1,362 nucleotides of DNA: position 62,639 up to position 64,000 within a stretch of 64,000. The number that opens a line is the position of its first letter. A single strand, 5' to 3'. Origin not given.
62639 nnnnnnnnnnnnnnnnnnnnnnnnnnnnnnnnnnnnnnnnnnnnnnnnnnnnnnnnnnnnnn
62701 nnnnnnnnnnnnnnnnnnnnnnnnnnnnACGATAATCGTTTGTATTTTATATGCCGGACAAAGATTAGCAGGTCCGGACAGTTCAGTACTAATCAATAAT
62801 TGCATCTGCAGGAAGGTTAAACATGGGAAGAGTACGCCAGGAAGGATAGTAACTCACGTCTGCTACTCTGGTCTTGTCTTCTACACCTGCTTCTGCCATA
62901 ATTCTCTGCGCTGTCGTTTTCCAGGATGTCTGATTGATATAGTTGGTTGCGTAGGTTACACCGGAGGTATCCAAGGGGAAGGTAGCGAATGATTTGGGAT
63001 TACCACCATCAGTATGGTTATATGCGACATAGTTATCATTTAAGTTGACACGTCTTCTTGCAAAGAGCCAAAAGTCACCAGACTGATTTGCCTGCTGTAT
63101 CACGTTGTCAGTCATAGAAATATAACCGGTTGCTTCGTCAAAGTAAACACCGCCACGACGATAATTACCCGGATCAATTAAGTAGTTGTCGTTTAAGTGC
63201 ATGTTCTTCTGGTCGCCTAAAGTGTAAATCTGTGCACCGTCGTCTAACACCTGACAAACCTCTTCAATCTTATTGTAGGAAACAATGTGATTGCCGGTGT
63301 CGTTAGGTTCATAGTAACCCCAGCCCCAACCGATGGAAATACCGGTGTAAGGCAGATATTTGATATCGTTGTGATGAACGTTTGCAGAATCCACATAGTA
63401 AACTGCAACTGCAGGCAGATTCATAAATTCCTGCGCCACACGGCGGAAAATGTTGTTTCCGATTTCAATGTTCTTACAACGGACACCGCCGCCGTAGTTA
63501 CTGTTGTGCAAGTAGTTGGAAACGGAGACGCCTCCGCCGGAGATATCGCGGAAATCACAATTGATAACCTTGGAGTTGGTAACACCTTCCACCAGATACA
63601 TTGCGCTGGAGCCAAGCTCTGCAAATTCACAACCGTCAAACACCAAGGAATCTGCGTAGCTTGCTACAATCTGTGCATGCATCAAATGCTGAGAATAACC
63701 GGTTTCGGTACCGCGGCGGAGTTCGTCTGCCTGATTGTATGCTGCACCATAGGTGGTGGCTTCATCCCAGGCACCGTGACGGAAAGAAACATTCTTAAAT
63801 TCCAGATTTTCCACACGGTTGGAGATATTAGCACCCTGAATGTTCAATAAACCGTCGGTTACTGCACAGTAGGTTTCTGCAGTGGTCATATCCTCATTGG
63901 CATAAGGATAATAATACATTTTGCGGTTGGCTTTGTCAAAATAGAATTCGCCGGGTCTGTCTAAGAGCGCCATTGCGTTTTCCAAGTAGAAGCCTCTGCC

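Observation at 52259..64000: Three tandem giant paralogs share a beta-helix 'business end' but carry swapped N-terminal CBM-like arrays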

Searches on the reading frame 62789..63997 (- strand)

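Call 6: search_protein_families(library=pfam, proteins=[window:62789-63997:-], max_evalue=0.1)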
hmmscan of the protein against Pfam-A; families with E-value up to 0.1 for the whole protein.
window:62789-63997:- (402 aa): 3 families
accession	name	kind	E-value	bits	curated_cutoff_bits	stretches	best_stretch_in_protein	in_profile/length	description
PF21231.2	GH141_M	-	6.9e-08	32.9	27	1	2-31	126-155/156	GH141 insertion domain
PF13229.12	Beta_helix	-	2.7e-06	27.6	25.9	1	65-222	11-144/158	Right handed beta helix region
PF04588.18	HIG_1_N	-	0.051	14.2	22.4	0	82-112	12-41/52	Hypoxia induced protein conserved region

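Call 7: search_protein_families(library=ncbifam, proteins=[window:62789-63997:-], max_evalue=0.1)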
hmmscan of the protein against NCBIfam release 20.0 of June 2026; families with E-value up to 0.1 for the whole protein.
window:62789-63997:- (402 aa): 0 families
